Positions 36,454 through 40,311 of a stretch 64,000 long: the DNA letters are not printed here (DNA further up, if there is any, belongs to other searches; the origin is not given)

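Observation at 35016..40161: Mutagenesis cassette with a LigD 3'-phosphoesterase domain protein in place of ImuA, behind a palindrome-bearing promoter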

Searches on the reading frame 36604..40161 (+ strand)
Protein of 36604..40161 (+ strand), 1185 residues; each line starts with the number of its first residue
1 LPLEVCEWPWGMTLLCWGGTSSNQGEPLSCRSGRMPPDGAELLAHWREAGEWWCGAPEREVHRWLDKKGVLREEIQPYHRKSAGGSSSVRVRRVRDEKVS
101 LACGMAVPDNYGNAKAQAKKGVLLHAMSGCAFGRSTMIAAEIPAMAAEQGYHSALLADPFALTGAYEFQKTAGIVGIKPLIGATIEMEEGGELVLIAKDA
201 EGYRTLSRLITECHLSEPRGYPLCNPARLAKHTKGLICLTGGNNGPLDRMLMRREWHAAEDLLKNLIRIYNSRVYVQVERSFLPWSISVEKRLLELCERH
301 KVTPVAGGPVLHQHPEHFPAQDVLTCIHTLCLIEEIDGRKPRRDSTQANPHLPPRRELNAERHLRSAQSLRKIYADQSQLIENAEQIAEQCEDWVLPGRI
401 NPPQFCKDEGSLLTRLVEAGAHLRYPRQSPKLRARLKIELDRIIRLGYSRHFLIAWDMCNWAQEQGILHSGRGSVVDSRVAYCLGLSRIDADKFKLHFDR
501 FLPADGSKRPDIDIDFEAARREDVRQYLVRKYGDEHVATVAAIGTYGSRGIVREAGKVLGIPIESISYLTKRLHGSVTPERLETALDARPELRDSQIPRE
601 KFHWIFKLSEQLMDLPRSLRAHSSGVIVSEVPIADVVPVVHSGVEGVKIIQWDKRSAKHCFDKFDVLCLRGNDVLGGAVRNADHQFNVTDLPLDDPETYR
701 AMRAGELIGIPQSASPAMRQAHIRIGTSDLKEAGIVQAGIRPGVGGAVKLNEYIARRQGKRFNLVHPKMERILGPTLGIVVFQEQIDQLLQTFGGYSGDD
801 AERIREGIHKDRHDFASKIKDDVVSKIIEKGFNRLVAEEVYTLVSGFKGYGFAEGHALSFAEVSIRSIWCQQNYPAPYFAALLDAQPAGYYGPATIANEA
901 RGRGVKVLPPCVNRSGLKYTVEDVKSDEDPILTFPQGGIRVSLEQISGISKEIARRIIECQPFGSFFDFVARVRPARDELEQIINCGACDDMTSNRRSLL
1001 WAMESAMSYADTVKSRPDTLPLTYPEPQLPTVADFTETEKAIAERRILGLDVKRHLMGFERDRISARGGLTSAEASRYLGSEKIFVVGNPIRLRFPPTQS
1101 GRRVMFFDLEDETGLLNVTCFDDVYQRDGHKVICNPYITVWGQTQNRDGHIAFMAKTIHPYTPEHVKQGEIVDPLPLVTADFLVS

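Call 3: search_protein_families(library=pfam, proteins=[window:36604-40161:+], max_evalue=0.01)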
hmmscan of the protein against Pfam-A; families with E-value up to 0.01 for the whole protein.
window:36604-40161:+ (1185 aa): 5 families
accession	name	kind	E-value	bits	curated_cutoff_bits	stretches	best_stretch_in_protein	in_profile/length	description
PF07733.18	DNA_pol3_alpha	-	2.1e-62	211.6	23.9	1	412-667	2-259/260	Bacterial DNA polymerase III alpha NTPase domain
PF17657.6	DNA_pol3_finger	-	2.6e-28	98.9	22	1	681-830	15-165/166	Bacterial DNA polymerase III alpha subunit finger domain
PF02811.25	PHP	-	7.9e-20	72.3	26.4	1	125-280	3-163/164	PHP domain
PF14579.12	HHH_6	-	4.6e-19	68.8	25.6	1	904-999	1-90/90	Helix-hairpin-helix motif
PF01336.31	tRNA_anti-codon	-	7.3e-06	26.3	27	1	1099-1159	12-73/75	OB-fold nucleic acid binding domain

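Call 4: search_protein_families(library=ncbifam, proteins=[window:36604-40161:+], max_evalue=0.01)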
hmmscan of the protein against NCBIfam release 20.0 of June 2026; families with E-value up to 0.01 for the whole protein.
window:36604-40161:+ (1185 aa): 13 families
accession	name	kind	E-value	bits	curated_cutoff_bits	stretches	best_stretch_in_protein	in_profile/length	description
NF004225.0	PRK05672.1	subfamily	4.5e-171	571.3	939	1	124-1164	9-1035/1047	error-prone DNA polymerase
NF004226.0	PRK05673.1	equivalog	1.7e-164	549.4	1002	1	124-1165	9-1066/1146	DNA polymerase III subunit alpha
TIGR00594.1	polc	superfamily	1.4e-140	470.3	434.35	1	140-1121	20-1022/1022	DNA polymerase III subunit alpha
NF005298.0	PRK06826.1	equivalog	1.8e-128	430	1260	1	141-1162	25-1073/1151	DNA polymerase III subunit alpha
NF005377.0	PRK06920.1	equivalog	7.3e-119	398.2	1806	1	124-1160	6-1022/1108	DNA polymerase III subunit alpha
NF005582.0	PRK07279.1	equivalog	1.7e-96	324.3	1279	2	358-1162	185-965/1033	DNA polymerase III subunit alpha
NF005516.0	PRK07135.1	equivalog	8.9e-94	315.4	1084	2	376-1017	191-836/974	DNA polymerase III DnaE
NF005617.0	PRK07374.1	equivalog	1e-92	311.8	1653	1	144-1155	26-1074/1170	DNA polymerase III subunit alpha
NF004550.0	PRK05898.1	equivalog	2.4e-74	251.1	1182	1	434-1003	256-820/971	DNA polymerase III subunit alpha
NF007079.0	PRK09532.1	equivalog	5.2e-53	180.4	1525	1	145-855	27-779/876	DNA polymerase III subunit alpha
NF005616.0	PRK07373.1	equivalog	8.7e-20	70.7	646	2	852-1011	38-191/449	DNA polymerase III subunit alpha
NF001688.0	PRK00448.1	equivalog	8.8e-20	69.9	873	1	190-489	614-910/1445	PolC-type DNA polymerase III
TIGR01405.1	polC_Gram_pos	equivalog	1.2e-15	56.4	1043.45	1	192-489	382-675/1211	DNA polymerase III subunit alpha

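Call 75: search_dna_similar(query=window:37000-40158:+, collection=plasmids, mode=protein, max_evalue=1e-30, max_rows=30, rows=spread)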
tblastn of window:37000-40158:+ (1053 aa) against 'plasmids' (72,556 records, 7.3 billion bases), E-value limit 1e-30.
Records with a match: 2184; places in all: 2271; records where one place covers at least 80% of the query: 1079.
Best place of each record, by identity: <60% 2184.
By first word of the organism name: Klebsiella 340; Escherichia 228; Burkholderia 151; Acinetobacter 147; Rhizobium 143; Streptomyces 140; Ralstonia 136; Agrobacterium 128; Enterobacter 93; Yersinia 63; and 156 more.
By predicted mobility (MOB-suite, as given by PLSDB): non-mobilizable 1405; conjugative 443; mobilizable 336.
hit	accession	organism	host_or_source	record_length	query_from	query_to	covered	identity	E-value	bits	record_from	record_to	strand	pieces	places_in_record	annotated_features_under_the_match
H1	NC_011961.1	Thermomicrobium roseum DSM 5159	-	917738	18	1028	96%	30.9%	3e-114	397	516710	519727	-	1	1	error-prone DNA polymerase | potassium channel family protein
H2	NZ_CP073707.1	Burkholderia cenocepacia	Homo sapiens,blood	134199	18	1050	98%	27.4%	6e-87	316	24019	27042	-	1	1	error-prone DNA polymerase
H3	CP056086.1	Ralstonia solanacearum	cell clture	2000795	18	1031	96%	27.7%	3e-83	305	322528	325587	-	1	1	error-prone DNA polymerase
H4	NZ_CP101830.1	Pelagibacterium sp. H642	soil,desert land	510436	18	1038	97%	27.4%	7e-91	328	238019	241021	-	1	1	error-prone DNA polymerase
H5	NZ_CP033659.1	Burkholderia glumae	bacterial cell,diseased rice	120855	18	1019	95%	27.7%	1e-90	327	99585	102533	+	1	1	error-prone DNA polymerase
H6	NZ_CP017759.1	Cupriavidus necator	whole organism,soil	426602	18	1013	95%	27.7%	8e-101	358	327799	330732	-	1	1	error-prone DNA polymerase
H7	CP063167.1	Variovorax paradoxus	-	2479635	18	1031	96%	26.9%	2e-86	314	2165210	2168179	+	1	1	error-prone DNA polymerase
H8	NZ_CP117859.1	Komagataeibacter oboediens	Cell culture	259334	18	1026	96%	26.8%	9e-89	322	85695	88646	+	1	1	error-prone DNA polymerase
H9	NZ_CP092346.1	Rhizobium gallicum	Phaseolus vulgaris,Cell culture,nodule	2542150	24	1045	97%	26.3%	3e-97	347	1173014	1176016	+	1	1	none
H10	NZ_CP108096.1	Streptomyces sp. NBC_00239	-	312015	17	1015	95%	26.7%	2e-79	293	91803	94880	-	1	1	dnaE: DNA polymerase III subunit alpha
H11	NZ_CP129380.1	Rhizobium sp. SSA_523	single cell,Sea water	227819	24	1037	96%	26.1%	7e-99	352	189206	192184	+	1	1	error-prone DNA polymerase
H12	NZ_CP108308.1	Streptomyces sp. NBC_00015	-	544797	17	1015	95%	26.2%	6e-71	267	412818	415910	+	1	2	dnaE: DNA polymerase III subunit alpha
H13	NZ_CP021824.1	Sinorhizobium meliloti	Medicago truncatula,Single Cell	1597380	18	1022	95%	25.6%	2e-89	323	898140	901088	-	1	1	none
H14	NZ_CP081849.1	Polymorphobacter megasporae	Megaspora,lichen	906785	131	1019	84%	27.9%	8e-81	297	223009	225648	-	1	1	error-prone DNA polymerase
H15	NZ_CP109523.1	Streptomyces anulatus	-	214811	152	1015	82%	27.1%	2e-70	265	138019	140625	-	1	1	dnaE: DNA polymerase III subunit alpha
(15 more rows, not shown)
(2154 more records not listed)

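Call 76: get_annotated_region(hit=H1, flank=4500)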
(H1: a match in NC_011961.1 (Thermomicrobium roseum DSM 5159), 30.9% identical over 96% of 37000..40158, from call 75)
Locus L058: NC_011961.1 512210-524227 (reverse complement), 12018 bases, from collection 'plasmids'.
description: Thermomicrobium roseum DSM 5159 plasmid unnamed, complete sequence
organism: Thermomicrobium roseum DSM 5159 (NCBI taxid 309801)
taxonomy: Bacteria; Thermomicrobiota; Thermomicrobia; Thermomicrobiales; Thermomicrobiaceae; Thermomicrobium; Thermomicrobium roseum; Thermomicrobium roseum DSM 5159
host: -; source: -; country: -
typing (MOB-suite, as given by PLSDB): non-mobilizable
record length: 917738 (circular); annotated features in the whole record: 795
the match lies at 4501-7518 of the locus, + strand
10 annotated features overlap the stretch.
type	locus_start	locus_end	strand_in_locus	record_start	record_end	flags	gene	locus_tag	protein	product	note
CDS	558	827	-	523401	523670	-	-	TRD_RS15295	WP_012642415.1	chromate transporter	GO:0015703 - chromate transport [Evidence IEA]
CDS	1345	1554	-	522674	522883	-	-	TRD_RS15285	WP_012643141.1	chromate transporter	GO:0015703 - chromate transport [Evidence IEA]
CDS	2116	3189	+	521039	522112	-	-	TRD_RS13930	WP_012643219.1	recombinase A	-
CDS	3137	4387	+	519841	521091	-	-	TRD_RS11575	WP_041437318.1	hypothetical protein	-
CDS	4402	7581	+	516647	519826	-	-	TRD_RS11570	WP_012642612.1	error-prone DNA polymerase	GO:0006260 - DNA replication [Evidence IEA]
CDS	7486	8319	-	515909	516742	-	-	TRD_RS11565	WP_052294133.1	potassium channel family protein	GO:0034220 - monoatomic ion transmembrane transport [Evidence IEA]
CDS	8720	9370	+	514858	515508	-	-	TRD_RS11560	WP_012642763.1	PRC-barrel domain-containing protein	-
CDS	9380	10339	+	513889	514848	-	-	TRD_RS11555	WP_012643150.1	N(4)-(beta-N-acetylglucosaminyl)-L-asparaginase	-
CDS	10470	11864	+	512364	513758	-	-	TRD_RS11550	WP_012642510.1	FAD-binding oxidoreductase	-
CDS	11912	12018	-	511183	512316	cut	-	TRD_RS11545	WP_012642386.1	VIT1/CCC1 family protein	-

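Call 77: get_annotated_region(hit=H6, flank=3500)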
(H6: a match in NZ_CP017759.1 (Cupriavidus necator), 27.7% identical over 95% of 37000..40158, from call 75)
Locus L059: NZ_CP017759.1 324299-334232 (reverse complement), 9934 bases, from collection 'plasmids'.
description: Cupriavidus necator strain NH9 plasmid pENH92, complete sequence
organism: Cupriavidus necator (NCBI taxid 106590)
taxonomy: Bacteria; Pseudomonadota; Betaproteobacteria; Burkholderiales; Burkholderiaceae; Cupriavidus; Cupriavidus necator
host: -; source: whole organism,soil; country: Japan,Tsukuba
typing (MOB-suite, as given by PLSDB): non-mobilizable; mating-pair formation MPF_F
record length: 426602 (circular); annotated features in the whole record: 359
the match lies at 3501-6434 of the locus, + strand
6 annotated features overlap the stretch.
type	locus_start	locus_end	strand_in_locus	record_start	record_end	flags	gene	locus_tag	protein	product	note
CDS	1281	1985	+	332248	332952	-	imuA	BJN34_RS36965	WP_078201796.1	translesion DNA synthesis-associated protein ImuA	GO:0051782 - negative regulation of cell division [Evidence IEA]; GO:0009432 - SOS response [Evidence IEA]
CDS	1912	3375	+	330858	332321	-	-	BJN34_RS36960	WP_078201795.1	DNA polymerase Y family protein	-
CDS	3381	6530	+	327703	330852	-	-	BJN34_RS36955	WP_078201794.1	error-prone DNA polymerase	-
CDS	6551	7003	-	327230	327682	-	-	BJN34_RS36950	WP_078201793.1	zinc-finger-containing protein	-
CDS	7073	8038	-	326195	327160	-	-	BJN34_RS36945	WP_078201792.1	SOS response-associated peptidase family protein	GO:0006974 - DNA damage response [Evidence IEA]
CDS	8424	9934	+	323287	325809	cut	ligD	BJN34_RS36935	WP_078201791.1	DNA ligase D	GO:0006303 - double-strand break repair via nonhomologous end joining [Evidence IEA]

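Call 78: get_annotated_region(hit=H11, flank=3500)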
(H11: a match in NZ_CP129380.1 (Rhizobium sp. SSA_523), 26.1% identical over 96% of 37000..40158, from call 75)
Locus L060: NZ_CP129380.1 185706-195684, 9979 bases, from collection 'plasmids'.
description: Rhizobium sp. SSA_523 strain SSA5.23 plasmid pHM2, complete sequence
organism: Rhizobium sp. SSA_523 (NCBI taxid 2952477)
taxonomy: Bacteria; Pseudomonadota; Alphaproteobacteria; Hyphomicrobiales; Rhizobiaceae; Rhizobium; Rhizobium sp. SSA 523
host: -; source: single cell,Sea water; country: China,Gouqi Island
typing (MOB-suite, as given by PLSDB): mobilizable; replicon rep_cluster_440; relaxase MOBQ
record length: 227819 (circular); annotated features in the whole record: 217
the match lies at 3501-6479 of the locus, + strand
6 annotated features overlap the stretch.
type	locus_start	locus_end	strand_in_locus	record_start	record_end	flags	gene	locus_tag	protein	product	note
CDS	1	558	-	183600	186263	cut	ligD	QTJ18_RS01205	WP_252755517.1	DNA ligase D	GO:0006303 - double-strand break repair via nonhomologous end joining [Evidence IEA]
CDS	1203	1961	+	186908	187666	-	-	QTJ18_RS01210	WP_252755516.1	ImuA family protein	-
CDS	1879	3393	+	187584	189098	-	-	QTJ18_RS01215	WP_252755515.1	DNA polymerase Y family protein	-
CDS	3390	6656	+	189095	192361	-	-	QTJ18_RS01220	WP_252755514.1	error-prone DNA polymerase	GO:0006260 - DNA replication [Evidence IEA]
CDS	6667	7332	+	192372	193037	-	-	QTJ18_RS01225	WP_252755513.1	SOS response-associated peptidase family protein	GO:0006974 - DNA damage response [Evidence IEA]; GO:0018142 - protein-DNA covalent cross-linking [Evidence IEA]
CDS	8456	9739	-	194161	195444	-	-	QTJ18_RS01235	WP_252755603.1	IS110 family transposase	-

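Call 80: get_annotated_region(hit=H2, flank=2500)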
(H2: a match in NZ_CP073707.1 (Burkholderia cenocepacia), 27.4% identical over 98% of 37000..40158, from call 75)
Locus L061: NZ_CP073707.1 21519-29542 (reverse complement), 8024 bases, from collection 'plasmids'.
description: Burkholderia cenocepacia strain toggle3 plasmid unnamed3, complete sequence
organism: Burkholderia cenocepacia (NCBI taxid 95486)
taxonomy: Bacteria; Pseudomonadota; Betaproteobacteria; Burkholderiales; Burkholderiaceae; Burkholderia; Burkholderia cenocepacia
host: -; source: Homo sapiens,blood; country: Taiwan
typing (MOB-suite, as given by PLSDB): conjugative; replicon rep_cluster_1467; relaxase MOBF; mating-pair formation MPF_F
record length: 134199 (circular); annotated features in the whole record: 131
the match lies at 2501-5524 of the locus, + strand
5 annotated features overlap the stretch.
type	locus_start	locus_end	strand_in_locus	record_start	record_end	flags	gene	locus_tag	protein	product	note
CDS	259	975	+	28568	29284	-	imuA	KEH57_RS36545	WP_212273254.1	translesion DNA synthesis-associated protein ImuA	GO:0051782 - negative regulation of cell division [Evidence IEA]; GO:0009432 - SOS response [Evidence IEA]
CDS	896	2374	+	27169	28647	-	-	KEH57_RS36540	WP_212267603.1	DNA polymerase Y family protein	-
CDS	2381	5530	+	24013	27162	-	-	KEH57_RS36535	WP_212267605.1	error-prone DNA polymerase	-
CDS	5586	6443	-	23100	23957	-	trfA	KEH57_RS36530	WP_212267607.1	plasmid replication initiator TrfA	-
CDS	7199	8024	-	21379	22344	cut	-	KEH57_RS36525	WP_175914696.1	ParB/RepB/Spo0J family partition protein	GO:0007059 - chromosome segregation [Evidence IEA]; GO:0000910 - cytokinesis [Evidence IEA]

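Call 81: get_annotated_region(hit=H4, flank=2500)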
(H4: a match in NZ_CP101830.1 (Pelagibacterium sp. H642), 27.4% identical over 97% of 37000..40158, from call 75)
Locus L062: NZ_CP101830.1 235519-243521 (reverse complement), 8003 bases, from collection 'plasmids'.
description: Pelagibacterium sp. H642 plasmid unnamed, complete sequence
organism: Pelagibacterium sp. H642 (NCBI taxid 1881069)
taxonomy: Bacteria; Pseudomonadota; Alphaproteobacteria; Hyphomicrobiales; Devosiaceae; Pelagibacterium; Pelagibacterium sp. H642
host: -; source: soil,desert land; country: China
typing (MOB-suite, as given by PLSDB): non-mobilizable
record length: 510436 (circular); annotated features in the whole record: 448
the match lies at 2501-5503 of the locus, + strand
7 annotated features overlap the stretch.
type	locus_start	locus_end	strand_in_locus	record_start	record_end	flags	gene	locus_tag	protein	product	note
CDS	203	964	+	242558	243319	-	-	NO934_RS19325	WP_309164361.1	ImuA family protein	-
CDS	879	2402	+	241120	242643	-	-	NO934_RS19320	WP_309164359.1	DNA polymerase Y family protein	-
CDS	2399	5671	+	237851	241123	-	-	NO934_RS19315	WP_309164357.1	error-prone DNA polymerase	GO:0006260 - DNA replication [Evidence IEA]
CDS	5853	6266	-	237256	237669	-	-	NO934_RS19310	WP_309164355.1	MAPEG family protein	-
CDS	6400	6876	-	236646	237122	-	-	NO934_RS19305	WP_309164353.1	SRPBCC domain-containing protein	-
CDS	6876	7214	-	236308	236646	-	-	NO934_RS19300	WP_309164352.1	metalloregulator ArsR/SmtB family transcription factor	GO:0006355 - regulation of DNA-templated transcription [Evidence IEA]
CDS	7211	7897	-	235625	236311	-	-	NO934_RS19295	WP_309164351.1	glutathione S-transferase family protein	GO:0006749 - glutathione metabolic process [Evidence IEA]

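Call 82: get_annotated_region(hit=H8, flank=2500)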
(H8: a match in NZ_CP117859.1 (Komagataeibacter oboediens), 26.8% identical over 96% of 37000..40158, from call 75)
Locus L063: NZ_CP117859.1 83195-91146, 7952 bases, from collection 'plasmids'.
description: Komagataeibacter oboediens strain NCIB 8034 plasmid pKOB1, complete sequence
organism: Komagataeibacter oboediens (NCBI taxid 65958)
taxonomy: Bacteria; Pseudomonadota; Alphaproteobacteria; Rhodospirillales; Acetobacteraceae; Komagataeibacter; Komagataeibacter oboediens
host: -; source: Cell culture; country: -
typing (MOB-suite, as given by PLSDB): conjugative; relaxase MOBF,MOBP; mating-pair formation MPF_I
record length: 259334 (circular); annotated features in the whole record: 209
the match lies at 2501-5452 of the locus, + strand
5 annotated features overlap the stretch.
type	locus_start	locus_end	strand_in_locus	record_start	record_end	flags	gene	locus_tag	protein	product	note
CDS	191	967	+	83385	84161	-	-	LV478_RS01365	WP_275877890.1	ImuA family protein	-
CDS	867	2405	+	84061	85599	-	-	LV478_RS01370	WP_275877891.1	DNA polymerase Y family protein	-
CDS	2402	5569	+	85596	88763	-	-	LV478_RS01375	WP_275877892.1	error-prone DNA polymerase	-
CDS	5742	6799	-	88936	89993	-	-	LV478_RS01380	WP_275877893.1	IS630 family transposase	-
CDS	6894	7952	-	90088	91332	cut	-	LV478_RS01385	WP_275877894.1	type II toxin-antitoxin system HipA family toxin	-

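Call 83: get_annotated_region(hit=H14, flank=2500)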
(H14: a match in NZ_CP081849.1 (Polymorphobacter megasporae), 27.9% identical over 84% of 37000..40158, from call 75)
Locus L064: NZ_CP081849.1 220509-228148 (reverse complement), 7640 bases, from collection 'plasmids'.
description: Polymorphobacter megasporae strain PAMC 29362 plasmid p29362-2, complete sequence
organism: Polymorphobacter megasporae (NCBI taxid 2835787)
taxonomy: Bacteria; Pseudomonadota; Alphaproteobacteria; Sphingomonadales; Sphingosinicellaceae; Polymorphobacter; Polymorphobacter megasporae
host: -; source: Megaspora,lichen; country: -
typing (MOB-suite, as given by PLSDB): non-mobilizable
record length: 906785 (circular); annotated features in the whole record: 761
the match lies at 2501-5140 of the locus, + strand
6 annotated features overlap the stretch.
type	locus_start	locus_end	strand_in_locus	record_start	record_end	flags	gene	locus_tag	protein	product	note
CDS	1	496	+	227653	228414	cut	-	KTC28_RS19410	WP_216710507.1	protein ImuA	-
CDS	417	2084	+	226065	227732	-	-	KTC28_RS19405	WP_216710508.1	DNA polymerase Y family protein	-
CDS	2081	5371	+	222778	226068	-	-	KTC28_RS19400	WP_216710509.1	error-prone DNA polymerase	GO:0006260 - DNA replication [Evidence IEA]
CDS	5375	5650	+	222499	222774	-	-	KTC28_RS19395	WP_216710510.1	hypothetical protein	-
CDS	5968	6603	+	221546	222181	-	-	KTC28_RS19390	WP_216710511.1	PEPxxWA-CTERM sorting domain-containing protein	-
CDS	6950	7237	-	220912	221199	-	-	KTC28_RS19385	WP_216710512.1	hypothetical protein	-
